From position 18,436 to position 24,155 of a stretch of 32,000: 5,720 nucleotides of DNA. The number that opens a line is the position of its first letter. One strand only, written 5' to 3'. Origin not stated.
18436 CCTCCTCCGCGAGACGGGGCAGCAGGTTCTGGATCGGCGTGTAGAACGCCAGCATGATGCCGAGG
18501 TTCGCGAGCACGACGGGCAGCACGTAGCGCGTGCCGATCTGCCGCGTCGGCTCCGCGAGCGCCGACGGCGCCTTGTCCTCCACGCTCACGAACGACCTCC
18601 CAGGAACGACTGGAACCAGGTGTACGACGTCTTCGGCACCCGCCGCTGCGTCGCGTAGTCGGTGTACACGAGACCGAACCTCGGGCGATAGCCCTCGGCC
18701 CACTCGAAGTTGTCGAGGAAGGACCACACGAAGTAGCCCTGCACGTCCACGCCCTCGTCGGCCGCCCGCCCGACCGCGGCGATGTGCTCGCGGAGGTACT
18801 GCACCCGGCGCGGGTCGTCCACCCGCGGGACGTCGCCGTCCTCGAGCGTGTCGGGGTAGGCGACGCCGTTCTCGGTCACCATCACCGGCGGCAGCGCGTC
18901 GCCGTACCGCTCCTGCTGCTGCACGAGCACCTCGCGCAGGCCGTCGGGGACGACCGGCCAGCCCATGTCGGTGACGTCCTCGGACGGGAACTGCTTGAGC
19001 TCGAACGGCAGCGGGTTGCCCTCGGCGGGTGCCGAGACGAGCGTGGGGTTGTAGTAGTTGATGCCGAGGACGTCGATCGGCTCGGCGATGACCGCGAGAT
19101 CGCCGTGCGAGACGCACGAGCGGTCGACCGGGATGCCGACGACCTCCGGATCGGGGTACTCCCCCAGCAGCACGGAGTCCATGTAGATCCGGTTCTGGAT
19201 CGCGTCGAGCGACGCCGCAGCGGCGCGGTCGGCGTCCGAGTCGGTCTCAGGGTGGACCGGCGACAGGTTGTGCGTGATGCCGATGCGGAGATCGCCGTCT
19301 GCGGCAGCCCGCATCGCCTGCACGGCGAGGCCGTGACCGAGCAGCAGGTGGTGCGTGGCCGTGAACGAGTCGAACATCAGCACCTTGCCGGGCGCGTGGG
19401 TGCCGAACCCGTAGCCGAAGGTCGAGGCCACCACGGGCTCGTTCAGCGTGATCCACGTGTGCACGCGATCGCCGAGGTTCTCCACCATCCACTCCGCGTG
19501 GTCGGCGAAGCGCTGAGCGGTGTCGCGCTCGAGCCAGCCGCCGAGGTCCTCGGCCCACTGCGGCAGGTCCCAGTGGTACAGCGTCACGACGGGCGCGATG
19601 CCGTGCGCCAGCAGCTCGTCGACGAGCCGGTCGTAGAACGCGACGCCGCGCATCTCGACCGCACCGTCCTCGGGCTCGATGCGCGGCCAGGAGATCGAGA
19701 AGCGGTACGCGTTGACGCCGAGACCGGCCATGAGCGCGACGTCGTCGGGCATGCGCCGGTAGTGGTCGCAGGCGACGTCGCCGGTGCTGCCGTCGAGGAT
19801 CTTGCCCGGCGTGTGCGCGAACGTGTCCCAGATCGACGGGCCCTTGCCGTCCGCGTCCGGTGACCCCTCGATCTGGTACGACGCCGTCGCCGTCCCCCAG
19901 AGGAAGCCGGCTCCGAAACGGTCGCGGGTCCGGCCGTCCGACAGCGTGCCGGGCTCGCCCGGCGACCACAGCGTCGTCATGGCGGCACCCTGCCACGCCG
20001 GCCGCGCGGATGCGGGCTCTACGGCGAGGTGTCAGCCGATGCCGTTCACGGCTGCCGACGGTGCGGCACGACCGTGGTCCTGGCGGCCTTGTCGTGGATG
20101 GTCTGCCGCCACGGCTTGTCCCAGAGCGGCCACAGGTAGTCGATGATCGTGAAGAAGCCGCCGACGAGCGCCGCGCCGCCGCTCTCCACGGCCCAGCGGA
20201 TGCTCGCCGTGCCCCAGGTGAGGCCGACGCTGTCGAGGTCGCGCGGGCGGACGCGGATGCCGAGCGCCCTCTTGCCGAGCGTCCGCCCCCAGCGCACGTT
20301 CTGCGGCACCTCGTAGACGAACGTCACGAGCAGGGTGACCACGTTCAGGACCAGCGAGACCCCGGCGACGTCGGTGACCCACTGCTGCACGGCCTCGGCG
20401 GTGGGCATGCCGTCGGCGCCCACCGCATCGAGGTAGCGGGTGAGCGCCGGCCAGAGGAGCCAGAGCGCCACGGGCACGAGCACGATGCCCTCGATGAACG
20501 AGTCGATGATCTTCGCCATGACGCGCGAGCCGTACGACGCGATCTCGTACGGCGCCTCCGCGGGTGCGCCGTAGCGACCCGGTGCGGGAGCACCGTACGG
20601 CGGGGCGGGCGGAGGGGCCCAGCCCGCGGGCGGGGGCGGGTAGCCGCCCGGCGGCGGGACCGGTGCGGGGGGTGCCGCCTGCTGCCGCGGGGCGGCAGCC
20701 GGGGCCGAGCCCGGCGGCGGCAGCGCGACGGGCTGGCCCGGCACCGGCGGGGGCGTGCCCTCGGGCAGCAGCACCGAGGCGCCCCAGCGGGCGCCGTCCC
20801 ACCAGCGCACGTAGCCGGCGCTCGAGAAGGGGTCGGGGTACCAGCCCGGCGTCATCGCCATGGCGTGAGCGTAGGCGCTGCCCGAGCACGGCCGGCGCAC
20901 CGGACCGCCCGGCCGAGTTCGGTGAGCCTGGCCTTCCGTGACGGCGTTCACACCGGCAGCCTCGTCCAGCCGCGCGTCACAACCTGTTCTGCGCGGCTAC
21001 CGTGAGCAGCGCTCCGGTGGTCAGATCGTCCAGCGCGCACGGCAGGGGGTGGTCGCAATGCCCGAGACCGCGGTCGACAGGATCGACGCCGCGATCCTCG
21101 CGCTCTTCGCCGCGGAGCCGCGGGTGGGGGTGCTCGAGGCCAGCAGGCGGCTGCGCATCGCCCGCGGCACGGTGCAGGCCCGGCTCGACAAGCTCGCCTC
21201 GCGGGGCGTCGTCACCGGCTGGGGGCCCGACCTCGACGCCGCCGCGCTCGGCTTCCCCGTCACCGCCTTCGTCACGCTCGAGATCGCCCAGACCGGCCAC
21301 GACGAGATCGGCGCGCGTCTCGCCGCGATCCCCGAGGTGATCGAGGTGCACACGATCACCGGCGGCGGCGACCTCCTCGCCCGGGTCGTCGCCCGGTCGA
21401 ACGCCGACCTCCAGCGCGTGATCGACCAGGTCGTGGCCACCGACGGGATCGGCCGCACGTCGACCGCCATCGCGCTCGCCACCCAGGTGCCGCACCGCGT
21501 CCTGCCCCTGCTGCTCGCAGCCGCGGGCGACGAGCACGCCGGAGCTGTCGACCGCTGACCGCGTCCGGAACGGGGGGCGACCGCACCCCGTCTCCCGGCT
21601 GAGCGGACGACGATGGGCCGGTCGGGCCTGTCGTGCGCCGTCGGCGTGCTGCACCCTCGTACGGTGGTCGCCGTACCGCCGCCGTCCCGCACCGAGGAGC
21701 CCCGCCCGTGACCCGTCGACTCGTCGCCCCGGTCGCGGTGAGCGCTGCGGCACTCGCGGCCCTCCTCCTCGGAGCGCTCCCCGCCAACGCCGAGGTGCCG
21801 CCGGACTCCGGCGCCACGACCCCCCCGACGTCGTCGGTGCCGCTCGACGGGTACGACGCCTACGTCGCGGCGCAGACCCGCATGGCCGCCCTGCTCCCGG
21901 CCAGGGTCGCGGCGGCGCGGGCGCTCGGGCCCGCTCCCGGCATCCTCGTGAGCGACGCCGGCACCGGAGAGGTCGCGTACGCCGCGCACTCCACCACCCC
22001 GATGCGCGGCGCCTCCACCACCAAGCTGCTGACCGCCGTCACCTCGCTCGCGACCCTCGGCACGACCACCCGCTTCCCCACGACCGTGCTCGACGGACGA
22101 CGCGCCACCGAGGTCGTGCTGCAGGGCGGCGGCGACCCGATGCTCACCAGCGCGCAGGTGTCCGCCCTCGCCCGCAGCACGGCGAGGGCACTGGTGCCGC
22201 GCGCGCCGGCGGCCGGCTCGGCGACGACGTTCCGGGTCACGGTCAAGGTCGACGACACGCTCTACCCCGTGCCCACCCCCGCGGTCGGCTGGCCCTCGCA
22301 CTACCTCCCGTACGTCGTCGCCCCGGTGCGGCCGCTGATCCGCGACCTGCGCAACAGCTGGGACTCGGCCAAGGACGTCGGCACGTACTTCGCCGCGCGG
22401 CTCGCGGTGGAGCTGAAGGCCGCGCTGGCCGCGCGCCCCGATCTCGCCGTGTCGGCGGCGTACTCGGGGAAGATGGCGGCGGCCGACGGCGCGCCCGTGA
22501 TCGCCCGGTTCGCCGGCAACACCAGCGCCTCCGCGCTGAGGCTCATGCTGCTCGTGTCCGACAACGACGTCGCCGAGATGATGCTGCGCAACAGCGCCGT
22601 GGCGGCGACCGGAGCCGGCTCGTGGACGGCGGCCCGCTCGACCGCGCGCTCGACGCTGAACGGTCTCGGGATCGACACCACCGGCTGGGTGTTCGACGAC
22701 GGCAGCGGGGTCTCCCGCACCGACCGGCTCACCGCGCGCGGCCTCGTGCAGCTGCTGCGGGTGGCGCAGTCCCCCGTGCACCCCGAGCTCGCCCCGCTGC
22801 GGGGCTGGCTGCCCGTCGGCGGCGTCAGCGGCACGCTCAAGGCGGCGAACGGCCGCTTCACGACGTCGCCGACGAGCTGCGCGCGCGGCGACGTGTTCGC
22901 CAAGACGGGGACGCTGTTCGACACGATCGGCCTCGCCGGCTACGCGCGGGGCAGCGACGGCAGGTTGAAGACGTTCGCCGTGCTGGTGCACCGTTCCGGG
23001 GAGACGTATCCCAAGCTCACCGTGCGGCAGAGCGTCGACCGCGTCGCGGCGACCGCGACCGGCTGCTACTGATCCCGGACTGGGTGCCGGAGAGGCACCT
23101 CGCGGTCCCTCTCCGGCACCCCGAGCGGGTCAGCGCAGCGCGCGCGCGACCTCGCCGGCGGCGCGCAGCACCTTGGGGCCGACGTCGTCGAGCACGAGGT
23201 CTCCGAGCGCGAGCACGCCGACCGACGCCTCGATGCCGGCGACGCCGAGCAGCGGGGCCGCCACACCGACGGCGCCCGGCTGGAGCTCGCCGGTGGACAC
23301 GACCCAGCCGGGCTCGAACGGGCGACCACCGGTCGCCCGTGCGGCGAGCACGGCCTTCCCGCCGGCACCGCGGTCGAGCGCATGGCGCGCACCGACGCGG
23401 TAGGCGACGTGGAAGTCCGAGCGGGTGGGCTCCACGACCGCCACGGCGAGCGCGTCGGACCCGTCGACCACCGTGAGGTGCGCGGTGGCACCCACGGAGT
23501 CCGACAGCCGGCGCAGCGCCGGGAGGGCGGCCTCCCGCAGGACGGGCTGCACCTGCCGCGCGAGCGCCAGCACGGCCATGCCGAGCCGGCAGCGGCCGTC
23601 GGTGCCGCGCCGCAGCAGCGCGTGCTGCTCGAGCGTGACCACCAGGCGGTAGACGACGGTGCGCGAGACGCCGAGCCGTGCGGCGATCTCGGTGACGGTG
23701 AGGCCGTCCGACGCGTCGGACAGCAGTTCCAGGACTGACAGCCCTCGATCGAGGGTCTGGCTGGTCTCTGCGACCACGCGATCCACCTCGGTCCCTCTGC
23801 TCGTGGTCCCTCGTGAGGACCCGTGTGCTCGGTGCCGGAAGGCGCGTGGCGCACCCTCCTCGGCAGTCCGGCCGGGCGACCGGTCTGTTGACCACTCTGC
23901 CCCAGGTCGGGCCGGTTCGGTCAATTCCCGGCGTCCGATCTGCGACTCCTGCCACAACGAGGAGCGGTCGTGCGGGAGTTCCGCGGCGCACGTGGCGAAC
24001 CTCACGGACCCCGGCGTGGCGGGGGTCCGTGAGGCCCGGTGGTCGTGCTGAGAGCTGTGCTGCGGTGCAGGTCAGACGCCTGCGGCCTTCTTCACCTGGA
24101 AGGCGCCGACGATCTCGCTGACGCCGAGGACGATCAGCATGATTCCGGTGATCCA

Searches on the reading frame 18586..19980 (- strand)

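Call 20: search_protein_families(library=pfam, proteins=[window:18586-19980:-], max_evalue=0.001)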
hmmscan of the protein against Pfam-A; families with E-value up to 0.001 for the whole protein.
window:18586-19980:- (464 aa): 1 family
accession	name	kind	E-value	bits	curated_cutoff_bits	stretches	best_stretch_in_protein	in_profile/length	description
PF00232.24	Glyco_hydro_1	-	6e-148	493.5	22.6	1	20-459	3-447/453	Glycosyl hydrolase family 1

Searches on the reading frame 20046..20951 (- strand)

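Call 20: search_protein_families(library=pfam, proteins=[window:20046-20951:-], max_evalue=0.001)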
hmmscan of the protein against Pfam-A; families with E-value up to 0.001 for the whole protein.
window:20046-20951:- (301 aa): 2 families
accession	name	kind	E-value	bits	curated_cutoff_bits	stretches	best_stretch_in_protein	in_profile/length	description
PF06271.18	RDD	-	1.3e-21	77.8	24.1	1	138-290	2-136/137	RDD family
PF10708.14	DUF2510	-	4.5e-09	36.3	24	1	35-61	1-27/35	Protein of unknown function (DUF2510)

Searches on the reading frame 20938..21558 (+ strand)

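Call 20: search_protein_families(library=pfam, proteins=[window:20938-21558:+], max_evalue=0.001)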
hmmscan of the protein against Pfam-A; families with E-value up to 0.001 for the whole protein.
window:20938-21558:+ (206 aa): 4 families
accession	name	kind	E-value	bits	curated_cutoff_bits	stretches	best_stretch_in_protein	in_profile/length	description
PF01037.27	AsnC_trans_reg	-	4.9e-18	65.2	25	1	112-181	3-72/73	Lrp/AsnC ligand binding domain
PF13412.12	HTH_24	-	6.7e-07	29.2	21.9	1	47-93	2-48/48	Winged helix-turn-helix DNA-binding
PF13404.12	HTH_AsnC-type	-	6.8e-06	26.2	27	1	47-86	2-41/42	AsnC-type helix-turn-helix domain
PF09339.16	HTH_IclR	-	0.00054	20.1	22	0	52-93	7-49/52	IclR helix-turn-helix domain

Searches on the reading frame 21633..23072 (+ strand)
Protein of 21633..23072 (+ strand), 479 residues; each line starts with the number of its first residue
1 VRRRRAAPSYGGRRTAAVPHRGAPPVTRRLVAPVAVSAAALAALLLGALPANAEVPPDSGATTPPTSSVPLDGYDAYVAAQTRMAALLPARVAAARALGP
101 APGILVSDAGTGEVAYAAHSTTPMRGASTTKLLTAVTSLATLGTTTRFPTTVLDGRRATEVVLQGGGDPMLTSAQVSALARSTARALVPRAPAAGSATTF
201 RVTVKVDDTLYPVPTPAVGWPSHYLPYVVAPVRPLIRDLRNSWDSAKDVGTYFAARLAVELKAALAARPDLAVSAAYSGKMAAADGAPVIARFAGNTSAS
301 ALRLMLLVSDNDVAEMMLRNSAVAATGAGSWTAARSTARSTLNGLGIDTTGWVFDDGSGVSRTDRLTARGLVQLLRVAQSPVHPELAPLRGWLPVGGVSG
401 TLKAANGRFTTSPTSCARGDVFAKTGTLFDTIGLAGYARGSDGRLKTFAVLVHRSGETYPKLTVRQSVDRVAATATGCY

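Call 20: search_protein_families(library=pfam, proteins=[window:21633-23072:+], max_evalue=0.001)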
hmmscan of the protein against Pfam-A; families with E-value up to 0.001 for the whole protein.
window:21633-23072:+ (479 aa): 1 family
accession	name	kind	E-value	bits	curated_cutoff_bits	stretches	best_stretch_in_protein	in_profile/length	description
PF02113.21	Peptidase_S13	-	2.9e-54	185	22.8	2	300-473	276-442/444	D-Ala-D-Ala carboxypeptidase 3 (S13) family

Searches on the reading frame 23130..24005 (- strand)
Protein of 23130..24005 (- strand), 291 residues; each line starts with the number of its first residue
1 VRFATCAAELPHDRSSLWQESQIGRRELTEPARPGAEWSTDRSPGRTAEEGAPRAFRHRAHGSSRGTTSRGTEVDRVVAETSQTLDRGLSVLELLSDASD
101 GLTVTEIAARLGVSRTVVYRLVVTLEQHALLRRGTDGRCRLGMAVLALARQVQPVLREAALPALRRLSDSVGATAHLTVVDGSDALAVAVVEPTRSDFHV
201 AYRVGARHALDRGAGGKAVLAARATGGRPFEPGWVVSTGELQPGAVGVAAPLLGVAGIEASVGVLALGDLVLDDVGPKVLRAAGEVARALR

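Call 20: search_protein_families(library=pfam, proteins=[window:23130-24005:-], max_evalue=0.001)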
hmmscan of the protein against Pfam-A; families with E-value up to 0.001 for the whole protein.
window:23130-24005:- (291 aa): 9 families
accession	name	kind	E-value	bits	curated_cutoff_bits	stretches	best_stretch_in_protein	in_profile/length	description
PF09339.16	HTH_IclR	-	2.9e-14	53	22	1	84-133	1-50/52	IclR helix-turn-helix domain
PF01614.24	IclR_C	-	1.8e-11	44.4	24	1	156-223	9-75/174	Bacterial transcriptional regulator IclR C-terminal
PF12802.13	MarR_2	-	4.3e-07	30.4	27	1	90-137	9-59/61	MarR family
PF08279.18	HTH_11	-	1.9e-06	28.1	25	1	89-126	3-40/55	HTH domain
PF13384.12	HTH_23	-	1.4e-05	25.1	24.6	1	91-121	10-37/50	Homeodomain-like domain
PF13551.12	HTH_29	-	0.00015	22.2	28.1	1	94-129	4-40/64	Winged helix-turn helix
PF12840.13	HTH_20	-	0.00018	21.9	27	1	90-132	8-49/51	Helix-turn-helix domain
PF12728.13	HTH_17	-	0.00061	20.4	27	0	102-122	2-22/51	Helix-turn-helix domain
PF01047.28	MarR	-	0.00065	20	24.6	0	90-133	7-49/59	MarR family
